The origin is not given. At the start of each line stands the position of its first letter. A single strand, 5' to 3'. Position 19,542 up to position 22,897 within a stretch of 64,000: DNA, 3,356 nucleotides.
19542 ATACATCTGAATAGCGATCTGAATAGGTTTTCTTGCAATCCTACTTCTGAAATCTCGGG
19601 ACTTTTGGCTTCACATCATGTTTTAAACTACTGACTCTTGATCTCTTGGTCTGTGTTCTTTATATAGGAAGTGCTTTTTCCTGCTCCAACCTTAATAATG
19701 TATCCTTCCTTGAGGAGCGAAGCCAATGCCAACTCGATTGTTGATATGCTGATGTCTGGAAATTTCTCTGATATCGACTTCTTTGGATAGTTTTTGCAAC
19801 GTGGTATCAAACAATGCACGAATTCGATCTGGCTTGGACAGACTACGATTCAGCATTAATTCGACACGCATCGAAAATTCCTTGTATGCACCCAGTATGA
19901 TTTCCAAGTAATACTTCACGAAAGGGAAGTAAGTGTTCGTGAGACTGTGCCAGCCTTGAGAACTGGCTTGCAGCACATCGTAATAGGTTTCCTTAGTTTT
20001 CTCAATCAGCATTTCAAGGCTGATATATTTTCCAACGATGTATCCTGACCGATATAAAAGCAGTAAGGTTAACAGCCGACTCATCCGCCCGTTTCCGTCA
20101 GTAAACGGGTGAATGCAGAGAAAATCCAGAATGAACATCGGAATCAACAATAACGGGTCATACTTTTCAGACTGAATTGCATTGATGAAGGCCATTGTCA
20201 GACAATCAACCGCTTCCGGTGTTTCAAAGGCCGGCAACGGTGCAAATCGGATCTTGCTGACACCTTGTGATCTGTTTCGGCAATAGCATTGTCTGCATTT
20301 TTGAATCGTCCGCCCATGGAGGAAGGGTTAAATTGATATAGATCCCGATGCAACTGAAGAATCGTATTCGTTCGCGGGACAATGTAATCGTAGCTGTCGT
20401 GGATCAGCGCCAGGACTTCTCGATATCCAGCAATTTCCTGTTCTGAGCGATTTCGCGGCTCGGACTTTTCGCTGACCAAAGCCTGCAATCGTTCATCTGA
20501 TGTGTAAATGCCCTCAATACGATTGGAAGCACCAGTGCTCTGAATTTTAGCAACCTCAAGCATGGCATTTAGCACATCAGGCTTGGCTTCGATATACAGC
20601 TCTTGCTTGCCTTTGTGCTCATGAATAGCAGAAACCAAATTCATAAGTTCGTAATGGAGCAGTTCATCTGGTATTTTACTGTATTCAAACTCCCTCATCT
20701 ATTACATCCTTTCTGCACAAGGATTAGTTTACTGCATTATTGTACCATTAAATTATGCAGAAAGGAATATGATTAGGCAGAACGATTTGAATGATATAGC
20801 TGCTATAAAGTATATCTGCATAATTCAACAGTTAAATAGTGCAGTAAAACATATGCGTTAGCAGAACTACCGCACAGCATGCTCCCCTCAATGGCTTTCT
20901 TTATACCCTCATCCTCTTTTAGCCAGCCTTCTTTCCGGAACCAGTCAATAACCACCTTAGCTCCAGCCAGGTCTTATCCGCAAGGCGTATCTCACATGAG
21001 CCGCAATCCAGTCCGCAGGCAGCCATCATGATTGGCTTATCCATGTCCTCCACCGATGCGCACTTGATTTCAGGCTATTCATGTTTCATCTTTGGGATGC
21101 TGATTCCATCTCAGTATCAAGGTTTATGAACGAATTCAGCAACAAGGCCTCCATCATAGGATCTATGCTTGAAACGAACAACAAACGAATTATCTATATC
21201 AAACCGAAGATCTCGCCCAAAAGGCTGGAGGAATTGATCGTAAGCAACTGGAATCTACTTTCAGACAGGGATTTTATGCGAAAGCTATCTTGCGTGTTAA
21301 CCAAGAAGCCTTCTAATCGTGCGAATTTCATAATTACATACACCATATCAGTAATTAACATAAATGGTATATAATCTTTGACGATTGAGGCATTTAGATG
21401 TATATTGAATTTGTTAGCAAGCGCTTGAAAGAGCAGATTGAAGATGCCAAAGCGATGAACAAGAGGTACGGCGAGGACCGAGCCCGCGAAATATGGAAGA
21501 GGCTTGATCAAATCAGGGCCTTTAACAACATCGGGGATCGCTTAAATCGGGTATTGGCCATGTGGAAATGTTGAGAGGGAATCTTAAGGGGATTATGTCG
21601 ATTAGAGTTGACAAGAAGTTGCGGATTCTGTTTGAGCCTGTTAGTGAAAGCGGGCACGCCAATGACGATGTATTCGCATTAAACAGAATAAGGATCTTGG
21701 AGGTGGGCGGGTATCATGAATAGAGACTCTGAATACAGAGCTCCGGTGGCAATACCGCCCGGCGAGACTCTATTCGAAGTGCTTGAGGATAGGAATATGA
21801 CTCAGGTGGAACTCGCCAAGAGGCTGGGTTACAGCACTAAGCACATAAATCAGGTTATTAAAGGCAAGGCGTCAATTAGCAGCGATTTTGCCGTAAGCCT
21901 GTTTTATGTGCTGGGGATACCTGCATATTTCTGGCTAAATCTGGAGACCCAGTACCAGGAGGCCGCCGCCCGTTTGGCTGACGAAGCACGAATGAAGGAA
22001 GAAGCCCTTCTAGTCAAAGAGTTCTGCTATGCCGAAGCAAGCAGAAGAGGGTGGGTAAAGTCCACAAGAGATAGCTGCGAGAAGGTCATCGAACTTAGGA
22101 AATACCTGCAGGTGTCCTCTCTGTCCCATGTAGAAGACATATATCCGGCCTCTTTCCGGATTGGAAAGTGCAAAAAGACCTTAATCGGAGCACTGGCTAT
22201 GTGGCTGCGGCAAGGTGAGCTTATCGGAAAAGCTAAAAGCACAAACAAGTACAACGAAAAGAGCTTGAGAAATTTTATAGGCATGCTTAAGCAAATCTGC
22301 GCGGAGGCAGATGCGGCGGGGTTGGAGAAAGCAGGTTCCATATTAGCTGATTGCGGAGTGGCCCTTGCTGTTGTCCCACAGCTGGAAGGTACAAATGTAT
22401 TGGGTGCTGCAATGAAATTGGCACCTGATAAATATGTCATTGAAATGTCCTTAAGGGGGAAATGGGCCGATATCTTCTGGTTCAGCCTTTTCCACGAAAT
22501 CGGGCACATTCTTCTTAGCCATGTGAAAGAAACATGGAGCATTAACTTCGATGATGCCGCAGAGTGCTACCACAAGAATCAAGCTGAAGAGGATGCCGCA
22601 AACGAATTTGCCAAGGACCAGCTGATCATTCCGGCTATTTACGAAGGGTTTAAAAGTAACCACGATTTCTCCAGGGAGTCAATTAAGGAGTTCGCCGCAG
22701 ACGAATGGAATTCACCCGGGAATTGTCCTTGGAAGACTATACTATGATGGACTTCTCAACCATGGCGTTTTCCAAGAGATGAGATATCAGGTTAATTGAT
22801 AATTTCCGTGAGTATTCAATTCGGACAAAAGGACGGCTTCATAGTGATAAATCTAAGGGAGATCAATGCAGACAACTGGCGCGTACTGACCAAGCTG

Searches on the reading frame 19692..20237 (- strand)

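Call 25: search_protein_families(library=pfam, proteins=[window:19692-20237:-], max_evalue=0.001)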
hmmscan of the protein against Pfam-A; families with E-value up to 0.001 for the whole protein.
window:19692-20237:- (181 aa): 1 family
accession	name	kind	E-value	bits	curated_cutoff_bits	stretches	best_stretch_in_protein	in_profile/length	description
PF02661.23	Fic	-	1.6e-10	42.1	24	1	4-61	36-93/93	Fic/DOC family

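Call 50: search_protein_families(library=padloc, proteins=[window:19692-20237:-], max_evalue=0.01)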
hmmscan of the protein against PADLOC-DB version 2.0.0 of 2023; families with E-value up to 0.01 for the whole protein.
window:19692-20237:- (181 aa): 7 families
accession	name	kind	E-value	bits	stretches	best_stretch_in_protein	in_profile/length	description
PDLC03963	SoFic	-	1.3e-21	75.5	1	16-154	170-302/361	-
PDLC04839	PDC-S04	-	6.8e-11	40.2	1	35-94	133-188/205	-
PDLC04966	PDC-S24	-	3.7e-10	37.2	1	15-99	291-375/497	-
PDLC04837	PDC-S04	-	4.9e-09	33.8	1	8-99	130-215/234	-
PDLC04836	PDC-S04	-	1.9e-08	31.8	1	7-113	133-233/244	-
PDLC04840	PDC-S04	-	1e-06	26.7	1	24-91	137-198/227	-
PDLC04838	PDC-S04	-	2.3e-05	22.3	1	37-68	138-169/209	-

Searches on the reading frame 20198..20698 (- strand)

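Call 25: search_protein_families(library=pfam, proteins=[window:20198-20698:-], max_evalue=0.001)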
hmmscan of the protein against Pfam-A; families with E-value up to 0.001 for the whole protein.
window:20198-20698:- (166 aa): 0 families

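Call 49: search_protein_families(library=phrogs, proteins=[window:20198-20698:-], max_evalue=0.01)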
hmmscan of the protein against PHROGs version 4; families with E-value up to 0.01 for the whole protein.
window:20198-20698:- (166 aa): 1 family
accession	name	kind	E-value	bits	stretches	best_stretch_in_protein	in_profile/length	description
phrog_5978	-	unknown function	2.6e-15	57.4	1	15-143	18-150/364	-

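Call 50: search_protein_families(library=padloc, proteins=[window:20198-20698:-], max_evalue=0.01)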
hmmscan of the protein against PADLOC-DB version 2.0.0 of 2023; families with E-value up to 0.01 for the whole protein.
window:20198-20698:- (166 aa): 2 families
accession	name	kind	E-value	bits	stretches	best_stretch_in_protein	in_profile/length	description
PDLC03963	SoFic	-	2.8e-07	28.3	1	5-141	10-149/361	-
PDLC04837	PDC-S04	-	0.00078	16.8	1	41-151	16-131/234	-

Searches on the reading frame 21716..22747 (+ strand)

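Call 25: search_protein_families(library=pfam, proteins=[window:21716-22747:+], max_evalue=0.001)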
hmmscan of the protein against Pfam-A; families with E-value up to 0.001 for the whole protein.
window:21716-22747:+ (343 aa): 2 families
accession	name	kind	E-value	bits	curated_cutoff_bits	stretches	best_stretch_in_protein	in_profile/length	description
PF01381.28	HTH_3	-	4.1e-07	30.4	23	1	21-69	3-51/55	Helix-turn-helix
PF06114.19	Peptidase_M78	-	0.00024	21.3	22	1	255-304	43-87/123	IrrE N-terminal-like domain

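Call 50: search_protein_families(library=padloc, proteins=[window:21716-22747:+], max_evalue=0.01)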
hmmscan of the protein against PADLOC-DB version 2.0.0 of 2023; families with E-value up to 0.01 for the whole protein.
window:21716-22747:+ (343 aa): 12 families
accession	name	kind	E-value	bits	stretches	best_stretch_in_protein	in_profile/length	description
PDLC03982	PD-Lambda-2_B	-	5.7e-33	112.8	1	22-328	67-360/402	-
PDLC03954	RmrA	-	1.6e-06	25.3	1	229-300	183-248/380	-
PDLC04775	PDC-M69A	-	2.8e-06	25.8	1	16-55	9-48/113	-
PDLC03948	RmrA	-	4e-06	24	1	16-79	10-73/397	-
PDLC03947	RmrA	-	5.9e-05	20.1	0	20-84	17-81/383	-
PDLC03944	RmrA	-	0.00011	19.4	0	253-306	198-244/384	-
PDLC04141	capP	-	0.00021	18.9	1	256-306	69-114/242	capP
PDLC02926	HTH_VI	-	0.0003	19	1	24-93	11-78/92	-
PDLC03949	RmrA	-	0.00055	16.9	0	26-79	14-67/363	-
PDLC04759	PDC-M64B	-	0.0021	16.1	1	17-85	29-98/135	-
PDLC03952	RmrA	-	0.0041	14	0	25-79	33-87/395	-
PDLC03953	RmrA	-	0.006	13.8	0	26-110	17-101/373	-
